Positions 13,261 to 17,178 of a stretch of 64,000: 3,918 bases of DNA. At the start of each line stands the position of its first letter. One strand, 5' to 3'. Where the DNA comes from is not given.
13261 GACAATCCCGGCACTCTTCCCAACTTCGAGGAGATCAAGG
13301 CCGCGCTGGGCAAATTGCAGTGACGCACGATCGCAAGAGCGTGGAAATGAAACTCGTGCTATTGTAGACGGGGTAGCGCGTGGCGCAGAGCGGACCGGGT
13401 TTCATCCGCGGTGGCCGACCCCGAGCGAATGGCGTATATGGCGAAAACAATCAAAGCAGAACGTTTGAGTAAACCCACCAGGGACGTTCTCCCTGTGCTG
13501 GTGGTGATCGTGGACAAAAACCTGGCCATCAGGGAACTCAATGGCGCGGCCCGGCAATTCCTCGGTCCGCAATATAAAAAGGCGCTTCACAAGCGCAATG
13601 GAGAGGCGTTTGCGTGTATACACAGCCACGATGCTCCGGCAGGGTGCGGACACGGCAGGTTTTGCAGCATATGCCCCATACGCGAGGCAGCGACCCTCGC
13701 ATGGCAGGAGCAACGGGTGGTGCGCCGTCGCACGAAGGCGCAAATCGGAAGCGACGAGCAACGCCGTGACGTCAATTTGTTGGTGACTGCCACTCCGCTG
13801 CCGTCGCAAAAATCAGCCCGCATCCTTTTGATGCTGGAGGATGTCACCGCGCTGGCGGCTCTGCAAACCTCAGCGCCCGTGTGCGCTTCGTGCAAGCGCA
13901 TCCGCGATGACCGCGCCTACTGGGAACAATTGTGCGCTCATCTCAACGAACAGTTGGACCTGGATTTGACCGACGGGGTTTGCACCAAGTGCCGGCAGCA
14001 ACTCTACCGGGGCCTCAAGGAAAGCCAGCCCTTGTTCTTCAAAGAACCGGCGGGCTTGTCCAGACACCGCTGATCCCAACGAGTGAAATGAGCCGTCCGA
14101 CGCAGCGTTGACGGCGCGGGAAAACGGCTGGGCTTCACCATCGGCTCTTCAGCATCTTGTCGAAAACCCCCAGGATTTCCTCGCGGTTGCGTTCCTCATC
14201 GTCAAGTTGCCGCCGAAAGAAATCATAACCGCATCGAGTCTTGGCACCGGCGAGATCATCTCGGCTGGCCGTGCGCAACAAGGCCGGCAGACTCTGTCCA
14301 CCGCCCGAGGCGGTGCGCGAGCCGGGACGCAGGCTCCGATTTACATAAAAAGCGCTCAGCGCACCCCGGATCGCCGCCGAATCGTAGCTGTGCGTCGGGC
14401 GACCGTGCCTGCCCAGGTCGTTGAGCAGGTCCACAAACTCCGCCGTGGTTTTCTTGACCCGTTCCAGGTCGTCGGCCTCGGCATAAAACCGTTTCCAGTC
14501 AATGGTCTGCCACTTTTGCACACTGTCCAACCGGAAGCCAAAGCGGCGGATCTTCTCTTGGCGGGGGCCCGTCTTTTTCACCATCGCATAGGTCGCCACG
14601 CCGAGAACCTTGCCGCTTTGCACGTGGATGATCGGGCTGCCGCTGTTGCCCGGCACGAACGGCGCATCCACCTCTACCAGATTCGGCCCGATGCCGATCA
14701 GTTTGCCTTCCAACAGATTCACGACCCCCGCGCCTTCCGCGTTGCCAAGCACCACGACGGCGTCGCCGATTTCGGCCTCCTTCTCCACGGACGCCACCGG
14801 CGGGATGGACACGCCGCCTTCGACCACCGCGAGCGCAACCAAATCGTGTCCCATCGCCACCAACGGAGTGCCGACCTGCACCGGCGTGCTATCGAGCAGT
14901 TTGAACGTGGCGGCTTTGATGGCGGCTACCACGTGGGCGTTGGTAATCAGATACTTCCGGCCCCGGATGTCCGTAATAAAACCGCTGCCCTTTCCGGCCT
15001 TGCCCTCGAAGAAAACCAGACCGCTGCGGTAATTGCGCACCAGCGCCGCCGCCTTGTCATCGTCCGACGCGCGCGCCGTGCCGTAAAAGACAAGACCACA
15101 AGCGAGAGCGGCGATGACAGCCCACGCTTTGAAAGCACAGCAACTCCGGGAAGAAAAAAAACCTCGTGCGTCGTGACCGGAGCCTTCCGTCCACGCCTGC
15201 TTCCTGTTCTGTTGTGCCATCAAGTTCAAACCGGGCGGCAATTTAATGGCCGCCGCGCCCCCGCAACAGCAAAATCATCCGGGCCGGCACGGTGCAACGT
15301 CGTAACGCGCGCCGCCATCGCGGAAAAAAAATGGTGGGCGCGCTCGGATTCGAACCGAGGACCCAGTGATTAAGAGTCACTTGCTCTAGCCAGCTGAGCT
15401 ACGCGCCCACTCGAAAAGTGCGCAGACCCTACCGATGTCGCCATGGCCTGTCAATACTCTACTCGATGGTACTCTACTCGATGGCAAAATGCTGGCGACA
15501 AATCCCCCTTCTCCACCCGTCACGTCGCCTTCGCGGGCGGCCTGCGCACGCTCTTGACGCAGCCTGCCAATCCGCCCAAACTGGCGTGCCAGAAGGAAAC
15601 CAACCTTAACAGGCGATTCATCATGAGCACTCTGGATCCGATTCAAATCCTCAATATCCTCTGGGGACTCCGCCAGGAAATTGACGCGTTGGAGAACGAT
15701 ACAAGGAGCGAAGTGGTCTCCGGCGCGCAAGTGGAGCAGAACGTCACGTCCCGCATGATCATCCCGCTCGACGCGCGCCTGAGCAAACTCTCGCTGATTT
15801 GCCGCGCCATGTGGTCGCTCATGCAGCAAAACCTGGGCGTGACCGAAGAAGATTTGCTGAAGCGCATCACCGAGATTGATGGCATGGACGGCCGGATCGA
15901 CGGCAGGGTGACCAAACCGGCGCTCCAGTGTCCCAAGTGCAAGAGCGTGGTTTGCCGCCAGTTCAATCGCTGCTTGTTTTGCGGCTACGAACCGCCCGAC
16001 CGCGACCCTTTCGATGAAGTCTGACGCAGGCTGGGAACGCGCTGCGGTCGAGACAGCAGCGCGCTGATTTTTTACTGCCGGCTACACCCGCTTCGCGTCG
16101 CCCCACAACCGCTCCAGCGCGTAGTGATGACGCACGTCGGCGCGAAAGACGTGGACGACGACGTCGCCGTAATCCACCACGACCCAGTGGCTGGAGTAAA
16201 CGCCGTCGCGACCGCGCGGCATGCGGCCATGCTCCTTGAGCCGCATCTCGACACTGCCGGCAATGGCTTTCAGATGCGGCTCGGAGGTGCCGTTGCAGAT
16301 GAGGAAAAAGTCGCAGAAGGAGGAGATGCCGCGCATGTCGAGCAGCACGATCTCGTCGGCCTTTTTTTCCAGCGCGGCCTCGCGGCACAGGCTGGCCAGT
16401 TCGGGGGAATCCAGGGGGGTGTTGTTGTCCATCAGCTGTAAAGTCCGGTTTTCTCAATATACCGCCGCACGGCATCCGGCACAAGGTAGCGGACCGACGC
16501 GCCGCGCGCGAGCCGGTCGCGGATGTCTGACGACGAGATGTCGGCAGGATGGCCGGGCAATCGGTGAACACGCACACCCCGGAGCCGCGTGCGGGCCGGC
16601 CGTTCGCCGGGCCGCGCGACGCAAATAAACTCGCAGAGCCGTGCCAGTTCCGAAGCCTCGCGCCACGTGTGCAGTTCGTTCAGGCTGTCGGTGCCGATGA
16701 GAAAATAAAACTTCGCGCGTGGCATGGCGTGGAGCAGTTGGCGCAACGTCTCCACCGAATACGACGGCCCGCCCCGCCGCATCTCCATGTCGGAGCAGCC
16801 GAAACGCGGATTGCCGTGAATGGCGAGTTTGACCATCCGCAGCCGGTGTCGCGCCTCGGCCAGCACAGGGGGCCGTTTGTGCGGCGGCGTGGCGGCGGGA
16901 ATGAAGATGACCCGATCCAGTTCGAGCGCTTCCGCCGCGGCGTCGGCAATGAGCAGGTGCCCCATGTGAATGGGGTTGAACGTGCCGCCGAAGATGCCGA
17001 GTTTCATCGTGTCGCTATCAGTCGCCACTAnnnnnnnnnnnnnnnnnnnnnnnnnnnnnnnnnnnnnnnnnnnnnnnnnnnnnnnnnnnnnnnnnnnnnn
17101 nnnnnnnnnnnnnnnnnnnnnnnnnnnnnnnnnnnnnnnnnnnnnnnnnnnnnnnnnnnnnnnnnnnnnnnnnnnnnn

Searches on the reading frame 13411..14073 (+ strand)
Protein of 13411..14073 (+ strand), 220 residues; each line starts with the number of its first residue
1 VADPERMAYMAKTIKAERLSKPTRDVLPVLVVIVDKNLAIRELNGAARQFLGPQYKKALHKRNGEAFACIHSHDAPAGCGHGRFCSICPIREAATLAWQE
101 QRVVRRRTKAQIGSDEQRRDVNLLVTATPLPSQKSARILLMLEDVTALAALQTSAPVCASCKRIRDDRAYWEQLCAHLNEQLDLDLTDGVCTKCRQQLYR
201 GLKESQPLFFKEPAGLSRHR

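Call 36: search_protein_families(library=pfam, proteins=[window:13411-14073:+], max_evalue=0.001)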
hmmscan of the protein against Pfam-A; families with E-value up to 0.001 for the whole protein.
window:13411-14073:+ (220 aa): 1 family
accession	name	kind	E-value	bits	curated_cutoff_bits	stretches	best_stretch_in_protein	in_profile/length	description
PF08448.16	PAS_4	-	0.00084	20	23.1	0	25-148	2-108/110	PAS fold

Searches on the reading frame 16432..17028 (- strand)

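Call 37: search_protein_families(library=pfam, proteins=[window:16432-17028:-], max_evalue=0.001)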
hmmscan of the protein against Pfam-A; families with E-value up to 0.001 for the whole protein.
window:16432-17028:- (198 aa): 1 family
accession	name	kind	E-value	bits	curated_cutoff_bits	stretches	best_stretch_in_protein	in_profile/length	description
PF01467.32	CTP_transf_like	-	1.9e-25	90.1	21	1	12-172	1-133/133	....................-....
